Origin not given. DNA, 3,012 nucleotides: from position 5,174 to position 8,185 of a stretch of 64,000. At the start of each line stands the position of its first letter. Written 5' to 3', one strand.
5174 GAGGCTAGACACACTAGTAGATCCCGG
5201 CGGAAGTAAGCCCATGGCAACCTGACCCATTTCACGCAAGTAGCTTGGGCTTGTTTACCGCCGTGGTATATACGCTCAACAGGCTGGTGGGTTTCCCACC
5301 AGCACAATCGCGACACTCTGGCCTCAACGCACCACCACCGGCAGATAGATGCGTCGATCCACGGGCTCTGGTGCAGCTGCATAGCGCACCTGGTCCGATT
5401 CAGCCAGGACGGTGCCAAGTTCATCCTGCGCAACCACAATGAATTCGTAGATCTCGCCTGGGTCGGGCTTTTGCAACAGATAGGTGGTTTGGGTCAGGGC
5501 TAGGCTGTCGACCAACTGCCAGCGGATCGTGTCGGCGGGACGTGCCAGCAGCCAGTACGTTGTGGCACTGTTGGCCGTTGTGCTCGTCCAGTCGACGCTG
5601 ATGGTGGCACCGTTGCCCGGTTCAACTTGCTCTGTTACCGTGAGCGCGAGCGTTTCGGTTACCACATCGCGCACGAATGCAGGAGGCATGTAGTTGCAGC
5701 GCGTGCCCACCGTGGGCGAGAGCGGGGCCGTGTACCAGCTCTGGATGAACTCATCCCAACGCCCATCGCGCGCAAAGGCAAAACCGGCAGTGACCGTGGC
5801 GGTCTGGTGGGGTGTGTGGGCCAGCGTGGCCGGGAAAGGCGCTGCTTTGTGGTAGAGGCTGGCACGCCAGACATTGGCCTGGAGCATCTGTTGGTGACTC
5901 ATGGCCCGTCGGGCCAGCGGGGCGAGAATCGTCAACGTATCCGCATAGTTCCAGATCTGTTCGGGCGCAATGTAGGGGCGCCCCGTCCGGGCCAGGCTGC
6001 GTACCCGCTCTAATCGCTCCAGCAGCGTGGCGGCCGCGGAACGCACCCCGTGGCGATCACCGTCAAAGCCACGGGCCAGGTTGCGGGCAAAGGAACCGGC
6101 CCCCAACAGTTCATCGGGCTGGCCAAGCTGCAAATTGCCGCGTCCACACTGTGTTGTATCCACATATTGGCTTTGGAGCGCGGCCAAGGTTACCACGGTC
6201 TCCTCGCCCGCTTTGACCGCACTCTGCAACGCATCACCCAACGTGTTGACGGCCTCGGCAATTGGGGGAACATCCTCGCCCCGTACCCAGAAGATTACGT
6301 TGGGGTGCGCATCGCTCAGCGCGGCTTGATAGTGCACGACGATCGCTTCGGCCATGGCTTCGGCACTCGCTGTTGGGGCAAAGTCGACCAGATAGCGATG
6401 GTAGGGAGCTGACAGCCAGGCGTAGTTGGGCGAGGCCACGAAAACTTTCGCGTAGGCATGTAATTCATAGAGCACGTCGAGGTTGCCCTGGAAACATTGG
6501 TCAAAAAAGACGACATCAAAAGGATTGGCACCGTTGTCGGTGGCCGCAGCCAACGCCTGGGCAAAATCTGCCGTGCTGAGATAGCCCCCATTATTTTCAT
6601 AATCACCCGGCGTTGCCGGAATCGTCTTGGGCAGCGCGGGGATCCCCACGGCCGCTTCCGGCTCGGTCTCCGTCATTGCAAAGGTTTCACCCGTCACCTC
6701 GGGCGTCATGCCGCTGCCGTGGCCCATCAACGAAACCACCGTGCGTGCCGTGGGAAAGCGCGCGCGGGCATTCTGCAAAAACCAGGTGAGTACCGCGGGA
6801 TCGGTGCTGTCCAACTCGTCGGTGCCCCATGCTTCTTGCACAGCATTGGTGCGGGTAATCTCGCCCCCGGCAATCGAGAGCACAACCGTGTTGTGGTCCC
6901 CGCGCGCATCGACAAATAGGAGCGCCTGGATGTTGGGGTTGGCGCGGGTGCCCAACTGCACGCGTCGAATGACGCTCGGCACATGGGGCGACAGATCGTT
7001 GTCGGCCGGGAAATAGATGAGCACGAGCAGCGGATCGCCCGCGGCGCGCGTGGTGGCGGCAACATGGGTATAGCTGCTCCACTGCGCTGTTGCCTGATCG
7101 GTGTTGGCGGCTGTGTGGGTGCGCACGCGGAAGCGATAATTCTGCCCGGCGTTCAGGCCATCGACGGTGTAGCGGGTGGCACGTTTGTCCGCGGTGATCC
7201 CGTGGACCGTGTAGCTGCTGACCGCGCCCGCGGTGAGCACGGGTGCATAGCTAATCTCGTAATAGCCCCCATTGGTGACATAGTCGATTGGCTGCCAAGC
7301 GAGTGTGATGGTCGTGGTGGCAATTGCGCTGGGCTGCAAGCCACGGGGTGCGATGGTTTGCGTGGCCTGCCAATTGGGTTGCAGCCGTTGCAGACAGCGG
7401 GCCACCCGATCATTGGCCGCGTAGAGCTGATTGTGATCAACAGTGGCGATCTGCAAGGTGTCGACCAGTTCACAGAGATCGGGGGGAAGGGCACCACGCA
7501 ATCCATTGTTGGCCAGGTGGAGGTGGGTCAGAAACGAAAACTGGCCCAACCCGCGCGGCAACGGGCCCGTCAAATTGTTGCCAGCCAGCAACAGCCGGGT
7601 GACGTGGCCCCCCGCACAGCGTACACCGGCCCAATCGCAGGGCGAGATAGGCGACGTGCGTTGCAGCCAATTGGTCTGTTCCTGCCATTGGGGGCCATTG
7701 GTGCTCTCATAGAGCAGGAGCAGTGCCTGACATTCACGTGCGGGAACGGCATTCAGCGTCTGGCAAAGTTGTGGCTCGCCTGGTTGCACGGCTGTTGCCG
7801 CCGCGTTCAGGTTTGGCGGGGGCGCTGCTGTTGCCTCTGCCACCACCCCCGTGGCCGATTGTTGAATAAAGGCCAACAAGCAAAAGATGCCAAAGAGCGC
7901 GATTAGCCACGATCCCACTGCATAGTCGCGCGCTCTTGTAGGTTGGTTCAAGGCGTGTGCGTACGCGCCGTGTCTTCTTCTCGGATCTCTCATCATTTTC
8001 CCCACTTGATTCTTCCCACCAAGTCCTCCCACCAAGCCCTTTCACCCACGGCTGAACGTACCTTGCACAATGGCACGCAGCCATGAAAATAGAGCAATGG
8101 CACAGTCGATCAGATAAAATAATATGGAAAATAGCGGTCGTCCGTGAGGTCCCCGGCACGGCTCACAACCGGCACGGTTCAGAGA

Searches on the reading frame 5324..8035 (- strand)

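Call 23: search_protein_families(library=pfam, proteins=[window:5324-8035:-], max_evalue=0.0001)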
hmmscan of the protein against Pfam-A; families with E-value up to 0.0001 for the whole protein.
window:5324-8035:- (903 aa): 3 families
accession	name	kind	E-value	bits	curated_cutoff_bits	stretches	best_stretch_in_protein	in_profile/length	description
PF03415.19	Peptidase_C11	-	9.7e-17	62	25.8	1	341-603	2-238/359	Clostripain family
PF00041.27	fn3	-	3.9e-14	53.1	25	1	229-312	2-74/84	Fibronectin type III domain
PF00560.39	LRR_1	-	9.5e-05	22.3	20.6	0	169-190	2-23/23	Leucine Rich Repeat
